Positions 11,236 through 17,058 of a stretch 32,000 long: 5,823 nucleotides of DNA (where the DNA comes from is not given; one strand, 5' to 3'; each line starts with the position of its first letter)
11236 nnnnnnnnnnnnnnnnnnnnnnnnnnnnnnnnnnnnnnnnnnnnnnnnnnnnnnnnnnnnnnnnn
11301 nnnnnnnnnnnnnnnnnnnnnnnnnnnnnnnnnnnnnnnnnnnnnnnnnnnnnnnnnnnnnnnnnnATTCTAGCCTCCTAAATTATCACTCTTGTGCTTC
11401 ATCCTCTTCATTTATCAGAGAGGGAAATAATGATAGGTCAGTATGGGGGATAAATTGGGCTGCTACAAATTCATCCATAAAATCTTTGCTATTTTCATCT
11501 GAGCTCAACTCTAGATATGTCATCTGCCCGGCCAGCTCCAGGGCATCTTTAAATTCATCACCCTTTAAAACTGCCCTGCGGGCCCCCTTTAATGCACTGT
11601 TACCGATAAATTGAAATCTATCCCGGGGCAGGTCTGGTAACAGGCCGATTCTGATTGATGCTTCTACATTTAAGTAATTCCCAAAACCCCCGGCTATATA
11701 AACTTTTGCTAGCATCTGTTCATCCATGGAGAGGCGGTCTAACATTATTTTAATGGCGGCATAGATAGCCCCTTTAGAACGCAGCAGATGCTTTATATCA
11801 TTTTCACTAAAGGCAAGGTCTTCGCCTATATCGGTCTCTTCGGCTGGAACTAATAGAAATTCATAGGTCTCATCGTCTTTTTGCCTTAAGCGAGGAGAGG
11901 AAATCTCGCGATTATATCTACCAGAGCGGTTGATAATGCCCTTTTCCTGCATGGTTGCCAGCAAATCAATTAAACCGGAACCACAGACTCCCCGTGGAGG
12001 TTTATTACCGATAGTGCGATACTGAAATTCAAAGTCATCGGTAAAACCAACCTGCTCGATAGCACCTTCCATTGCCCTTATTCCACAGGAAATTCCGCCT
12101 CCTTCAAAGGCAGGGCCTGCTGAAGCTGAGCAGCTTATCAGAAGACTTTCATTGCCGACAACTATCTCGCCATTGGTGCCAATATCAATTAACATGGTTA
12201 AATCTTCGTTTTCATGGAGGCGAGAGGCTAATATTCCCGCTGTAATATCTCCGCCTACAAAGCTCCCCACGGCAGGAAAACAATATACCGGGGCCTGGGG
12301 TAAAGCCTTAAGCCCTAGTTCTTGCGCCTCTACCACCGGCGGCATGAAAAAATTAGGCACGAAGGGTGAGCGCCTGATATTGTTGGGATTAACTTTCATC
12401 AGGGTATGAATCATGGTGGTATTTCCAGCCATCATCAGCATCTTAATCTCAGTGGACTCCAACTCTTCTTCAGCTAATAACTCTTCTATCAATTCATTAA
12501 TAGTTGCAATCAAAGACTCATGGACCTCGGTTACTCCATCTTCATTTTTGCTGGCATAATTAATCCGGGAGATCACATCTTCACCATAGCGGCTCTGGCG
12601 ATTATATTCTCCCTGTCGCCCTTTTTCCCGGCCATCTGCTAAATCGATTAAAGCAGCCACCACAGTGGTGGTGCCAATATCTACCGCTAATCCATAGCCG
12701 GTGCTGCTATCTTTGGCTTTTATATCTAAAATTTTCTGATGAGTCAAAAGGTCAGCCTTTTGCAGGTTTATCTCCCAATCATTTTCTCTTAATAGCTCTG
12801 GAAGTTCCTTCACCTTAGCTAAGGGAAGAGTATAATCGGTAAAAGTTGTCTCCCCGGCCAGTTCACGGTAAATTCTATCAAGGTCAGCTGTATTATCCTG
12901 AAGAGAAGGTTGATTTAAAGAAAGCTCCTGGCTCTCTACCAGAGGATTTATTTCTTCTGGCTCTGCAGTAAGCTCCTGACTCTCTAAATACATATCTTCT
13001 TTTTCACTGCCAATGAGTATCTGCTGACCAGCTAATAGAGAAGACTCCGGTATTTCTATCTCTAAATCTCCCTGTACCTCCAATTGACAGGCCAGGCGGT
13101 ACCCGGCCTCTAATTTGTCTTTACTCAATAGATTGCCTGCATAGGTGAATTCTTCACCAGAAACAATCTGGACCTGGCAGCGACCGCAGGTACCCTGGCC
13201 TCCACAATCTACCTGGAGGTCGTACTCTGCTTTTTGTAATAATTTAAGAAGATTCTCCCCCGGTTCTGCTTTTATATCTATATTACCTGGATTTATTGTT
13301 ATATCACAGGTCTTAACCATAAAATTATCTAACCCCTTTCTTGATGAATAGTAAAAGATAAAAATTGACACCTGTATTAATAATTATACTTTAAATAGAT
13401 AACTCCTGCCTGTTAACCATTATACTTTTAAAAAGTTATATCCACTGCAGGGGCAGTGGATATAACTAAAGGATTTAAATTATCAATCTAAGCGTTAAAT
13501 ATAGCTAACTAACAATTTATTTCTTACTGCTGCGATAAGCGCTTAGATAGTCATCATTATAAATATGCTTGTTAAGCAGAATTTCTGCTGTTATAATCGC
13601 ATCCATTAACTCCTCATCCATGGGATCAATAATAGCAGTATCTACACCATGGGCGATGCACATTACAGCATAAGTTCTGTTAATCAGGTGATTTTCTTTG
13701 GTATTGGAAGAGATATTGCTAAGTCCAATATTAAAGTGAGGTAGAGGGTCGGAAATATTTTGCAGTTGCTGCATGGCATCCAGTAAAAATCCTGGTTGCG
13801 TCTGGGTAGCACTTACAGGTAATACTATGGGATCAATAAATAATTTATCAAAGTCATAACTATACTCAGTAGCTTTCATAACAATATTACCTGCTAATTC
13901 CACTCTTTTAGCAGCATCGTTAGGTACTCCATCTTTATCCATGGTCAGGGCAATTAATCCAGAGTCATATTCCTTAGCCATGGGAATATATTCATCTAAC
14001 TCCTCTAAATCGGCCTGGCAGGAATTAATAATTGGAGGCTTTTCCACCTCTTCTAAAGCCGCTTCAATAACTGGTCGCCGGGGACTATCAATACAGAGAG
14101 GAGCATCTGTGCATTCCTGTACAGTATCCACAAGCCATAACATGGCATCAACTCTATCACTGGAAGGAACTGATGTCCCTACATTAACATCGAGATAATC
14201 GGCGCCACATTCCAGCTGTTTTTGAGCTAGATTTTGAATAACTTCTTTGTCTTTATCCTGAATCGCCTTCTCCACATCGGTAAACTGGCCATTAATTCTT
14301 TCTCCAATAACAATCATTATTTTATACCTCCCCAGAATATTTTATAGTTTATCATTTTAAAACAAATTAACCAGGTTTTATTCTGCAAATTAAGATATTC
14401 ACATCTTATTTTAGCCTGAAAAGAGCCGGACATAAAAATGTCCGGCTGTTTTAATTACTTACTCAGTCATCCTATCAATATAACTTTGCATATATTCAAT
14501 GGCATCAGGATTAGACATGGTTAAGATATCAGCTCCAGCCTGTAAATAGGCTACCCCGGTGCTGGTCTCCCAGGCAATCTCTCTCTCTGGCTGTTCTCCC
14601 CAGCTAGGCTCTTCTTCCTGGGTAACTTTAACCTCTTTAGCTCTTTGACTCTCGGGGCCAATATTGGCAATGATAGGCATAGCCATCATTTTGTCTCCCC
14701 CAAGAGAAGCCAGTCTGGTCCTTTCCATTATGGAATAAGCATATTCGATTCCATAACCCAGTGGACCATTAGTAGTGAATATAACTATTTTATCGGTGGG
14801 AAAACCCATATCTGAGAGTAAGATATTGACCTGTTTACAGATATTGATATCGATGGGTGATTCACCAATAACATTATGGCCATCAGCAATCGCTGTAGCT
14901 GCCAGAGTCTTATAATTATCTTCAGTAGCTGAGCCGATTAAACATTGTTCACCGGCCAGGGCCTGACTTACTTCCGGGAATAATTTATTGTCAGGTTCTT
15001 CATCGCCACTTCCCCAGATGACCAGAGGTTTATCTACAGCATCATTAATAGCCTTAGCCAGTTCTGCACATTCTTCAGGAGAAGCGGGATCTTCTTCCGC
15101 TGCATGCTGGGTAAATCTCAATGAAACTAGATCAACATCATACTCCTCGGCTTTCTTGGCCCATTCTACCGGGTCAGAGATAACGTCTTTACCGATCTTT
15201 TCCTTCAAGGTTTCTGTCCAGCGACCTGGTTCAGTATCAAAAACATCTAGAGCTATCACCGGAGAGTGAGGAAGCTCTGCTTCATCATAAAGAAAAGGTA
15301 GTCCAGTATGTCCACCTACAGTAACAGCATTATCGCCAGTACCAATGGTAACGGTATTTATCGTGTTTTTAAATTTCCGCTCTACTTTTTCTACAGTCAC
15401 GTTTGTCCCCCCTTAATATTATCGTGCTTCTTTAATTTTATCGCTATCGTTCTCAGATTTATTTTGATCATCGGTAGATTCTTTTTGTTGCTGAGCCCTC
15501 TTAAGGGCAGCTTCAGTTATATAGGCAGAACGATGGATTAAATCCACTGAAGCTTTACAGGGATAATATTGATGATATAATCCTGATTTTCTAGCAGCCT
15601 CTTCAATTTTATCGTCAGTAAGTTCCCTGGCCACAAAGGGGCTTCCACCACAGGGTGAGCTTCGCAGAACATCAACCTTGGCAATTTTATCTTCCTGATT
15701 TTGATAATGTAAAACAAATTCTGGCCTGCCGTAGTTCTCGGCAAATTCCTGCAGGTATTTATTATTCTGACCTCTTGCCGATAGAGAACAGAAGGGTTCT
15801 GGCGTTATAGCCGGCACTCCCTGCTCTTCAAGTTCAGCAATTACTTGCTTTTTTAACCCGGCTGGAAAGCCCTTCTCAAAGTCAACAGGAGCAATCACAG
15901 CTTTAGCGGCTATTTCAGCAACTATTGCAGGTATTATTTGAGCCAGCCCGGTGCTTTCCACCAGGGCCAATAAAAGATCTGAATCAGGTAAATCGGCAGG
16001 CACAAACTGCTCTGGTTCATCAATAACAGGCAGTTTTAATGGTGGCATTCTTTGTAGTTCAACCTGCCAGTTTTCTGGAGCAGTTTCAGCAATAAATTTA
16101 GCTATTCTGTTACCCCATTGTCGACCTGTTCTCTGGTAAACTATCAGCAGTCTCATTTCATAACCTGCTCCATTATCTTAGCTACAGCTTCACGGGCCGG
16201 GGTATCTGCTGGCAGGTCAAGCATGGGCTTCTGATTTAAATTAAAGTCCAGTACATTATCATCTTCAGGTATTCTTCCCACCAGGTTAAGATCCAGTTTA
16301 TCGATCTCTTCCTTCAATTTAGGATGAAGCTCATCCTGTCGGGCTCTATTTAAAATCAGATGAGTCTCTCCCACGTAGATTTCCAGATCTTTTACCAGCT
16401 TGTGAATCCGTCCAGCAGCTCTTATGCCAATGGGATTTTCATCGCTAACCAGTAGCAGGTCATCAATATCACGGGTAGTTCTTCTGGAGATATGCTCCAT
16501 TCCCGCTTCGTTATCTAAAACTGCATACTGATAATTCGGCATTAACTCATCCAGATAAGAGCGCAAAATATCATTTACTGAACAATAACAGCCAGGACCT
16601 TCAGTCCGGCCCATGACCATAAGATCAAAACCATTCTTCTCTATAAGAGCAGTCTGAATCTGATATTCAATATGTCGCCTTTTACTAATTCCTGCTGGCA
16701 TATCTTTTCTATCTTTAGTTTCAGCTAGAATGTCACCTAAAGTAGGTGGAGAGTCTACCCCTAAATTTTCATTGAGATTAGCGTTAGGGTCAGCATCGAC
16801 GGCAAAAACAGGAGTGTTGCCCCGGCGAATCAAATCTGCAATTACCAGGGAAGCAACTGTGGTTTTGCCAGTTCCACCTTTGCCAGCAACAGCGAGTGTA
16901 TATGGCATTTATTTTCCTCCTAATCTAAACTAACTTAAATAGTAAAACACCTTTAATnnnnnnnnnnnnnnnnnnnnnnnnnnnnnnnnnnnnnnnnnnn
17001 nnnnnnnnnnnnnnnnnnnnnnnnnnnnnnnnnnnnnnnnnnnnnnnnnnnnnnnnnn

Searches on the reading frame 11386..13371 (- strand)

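Call 8: search_protein_families(library=pfam, proteins=[window:11386-13371:-], max_evalue=0.001)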
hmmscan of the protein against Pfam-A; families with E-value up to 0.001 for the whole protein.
window:11386-13371:- (661 aa): 4 families
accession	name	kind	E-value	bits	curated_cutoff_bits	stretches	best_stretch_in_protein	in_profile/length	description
PF14574.11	RACo_C_ter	-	6.5e-96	320.8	27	1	391-652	2-260/261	C-terminal domain of RACo the ASKHA domain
PF17651.6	Raco_middle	-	1e-59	201.3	26.8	1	226-387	1-162/163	RACo middle region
PF17650.6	RACo_linker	-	2.2e-13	50.3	26.2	1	139-222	6-84/86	RACo linker region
PF00111.32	Fer2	-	5e-12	46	21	1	24-99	1-76/77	2Fe-2S iron-sulfur cluster binding domain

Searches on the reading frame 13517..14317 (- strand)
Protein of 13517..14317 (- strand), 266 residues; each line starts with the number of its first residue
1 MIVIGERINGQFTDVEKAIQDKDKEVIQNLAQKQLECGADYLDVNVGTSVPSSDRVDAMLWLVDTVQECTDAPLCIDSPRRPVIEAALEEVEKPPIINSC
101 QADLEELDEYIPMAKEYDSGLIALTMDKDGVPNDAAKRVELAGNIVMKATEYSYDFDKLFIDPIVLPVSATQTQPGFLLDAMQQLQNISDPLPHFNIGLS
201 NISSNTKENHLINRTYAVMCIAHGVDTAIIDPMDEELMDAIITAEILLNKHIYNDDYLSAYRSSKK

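Call 8: search_protein_families(library=pfam, proteins=[window:13517-14317:-], max_evalue=0.001)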
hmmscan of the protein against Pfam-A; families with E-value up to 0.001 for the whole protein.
window:13517-14317:- (266 aa): 2 families
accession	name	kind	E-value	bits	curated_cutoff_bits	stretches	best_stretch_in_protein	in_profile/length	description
PF00809.28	Pterin_bind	-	5.3e-17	62.7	25.5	1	22-230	18-243/244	Pterin binding enzyme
PF03599.22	CdhD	-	1.6e-05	24.3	24.8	1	17-148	46-175/387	CO dehydrogenase/acetyl-CoA synthase delta subunit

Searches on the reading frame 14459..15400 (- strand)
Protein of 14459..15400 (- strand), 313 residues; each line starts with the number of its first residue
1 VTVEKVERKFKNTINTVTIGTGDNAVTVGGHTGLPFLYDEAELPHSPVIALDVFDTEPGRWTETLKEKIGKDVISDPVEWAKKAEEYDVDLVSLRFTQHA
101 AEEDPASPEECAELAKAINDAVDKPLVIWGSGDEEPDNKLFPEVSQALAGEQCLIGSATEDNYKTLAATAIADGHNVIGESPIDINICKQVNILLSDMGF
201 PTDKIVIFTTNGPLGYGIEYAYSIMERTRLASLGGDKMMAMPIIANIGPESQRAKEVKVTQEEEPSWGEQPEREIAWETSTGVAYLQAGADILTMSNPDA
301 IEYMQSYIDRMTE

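Call 8: search_protein_families(library=pfam, proteins=[window:14459-15400:-], max_evalue=0.001)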
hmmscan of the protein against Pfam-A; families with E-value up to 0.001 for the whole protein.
window:14459-15400:- (313 aa): 1 family
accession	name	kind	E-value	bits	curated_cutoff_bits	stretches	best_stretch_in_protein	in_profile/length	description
PF03599.22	CdhD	-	2.1e-34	119.4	24.8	1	17-300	2-245/387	CO dehydrogenase/acetyl-CoA synthase delta subunit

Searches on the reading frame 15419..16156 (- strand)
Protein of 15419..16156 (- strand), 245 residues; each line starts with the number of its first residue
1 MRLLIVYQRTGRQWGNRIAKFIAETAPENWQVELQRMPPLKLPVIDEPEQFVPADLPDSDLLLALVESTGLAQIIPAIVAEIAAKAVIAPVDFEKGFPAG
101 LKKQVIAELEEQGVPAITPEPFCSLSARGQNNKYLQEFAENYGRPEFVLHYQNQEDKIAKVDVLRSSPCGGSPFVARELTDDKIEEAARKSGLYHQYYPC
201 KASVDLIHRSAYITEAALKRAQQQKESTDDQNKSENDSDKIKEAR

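Call 8: search_protein_families(library=pfam, proteins=[window:15419-16156:-], max_evalue=0.001)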
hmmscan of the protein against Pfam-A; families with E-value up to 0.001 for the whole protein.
window:15419-16156:- (245 aa): 1 family
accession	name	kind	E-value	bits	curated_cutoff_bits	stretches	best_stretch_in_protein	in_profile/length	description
PF02593.20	DUF166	-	8.1e-38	130.6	24.4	1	12-221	6-218/221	Domain of unknown function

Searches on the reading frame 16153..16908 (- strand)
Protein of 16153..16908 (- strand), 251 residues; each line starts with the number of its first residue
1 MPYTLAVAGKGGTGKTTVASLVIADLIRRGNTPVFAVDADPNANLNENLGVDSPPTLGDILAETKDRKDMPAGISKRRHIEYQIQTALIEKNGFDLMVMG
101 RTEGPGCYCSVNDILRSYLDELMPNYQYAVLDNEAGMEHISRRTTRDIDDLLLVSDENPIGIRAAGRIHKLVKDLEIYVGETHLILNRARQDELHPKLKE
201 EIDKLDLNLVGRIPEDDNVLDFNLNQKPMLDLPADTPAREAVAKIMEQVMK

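Call 8: search_protein_families(library=pfam, proteins=[window:16153-16908:-], max_evalue=0.001)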
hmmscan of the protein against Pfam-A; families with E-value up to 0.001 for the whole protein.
window:16153-16908:- (251 aa): 3 families
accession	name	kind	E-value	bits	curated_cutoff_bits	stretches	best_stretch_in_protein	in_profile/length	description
PF01656.29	CbiA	-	1.5e-13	51.2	25.4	1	6-225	3-121/125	CobQ/CobB/MinD/ParA nucleotide binding domain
PF13614.12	AAA_31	-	1.5e-08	35.3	27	1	9-173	9-165/177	AAA domain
PF00142.24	Fer4_NifH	-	0.0001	22.3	25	0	5-61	3-59/271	4Fe-4S iron sulfur cluster binding proteins, NifH/frxC family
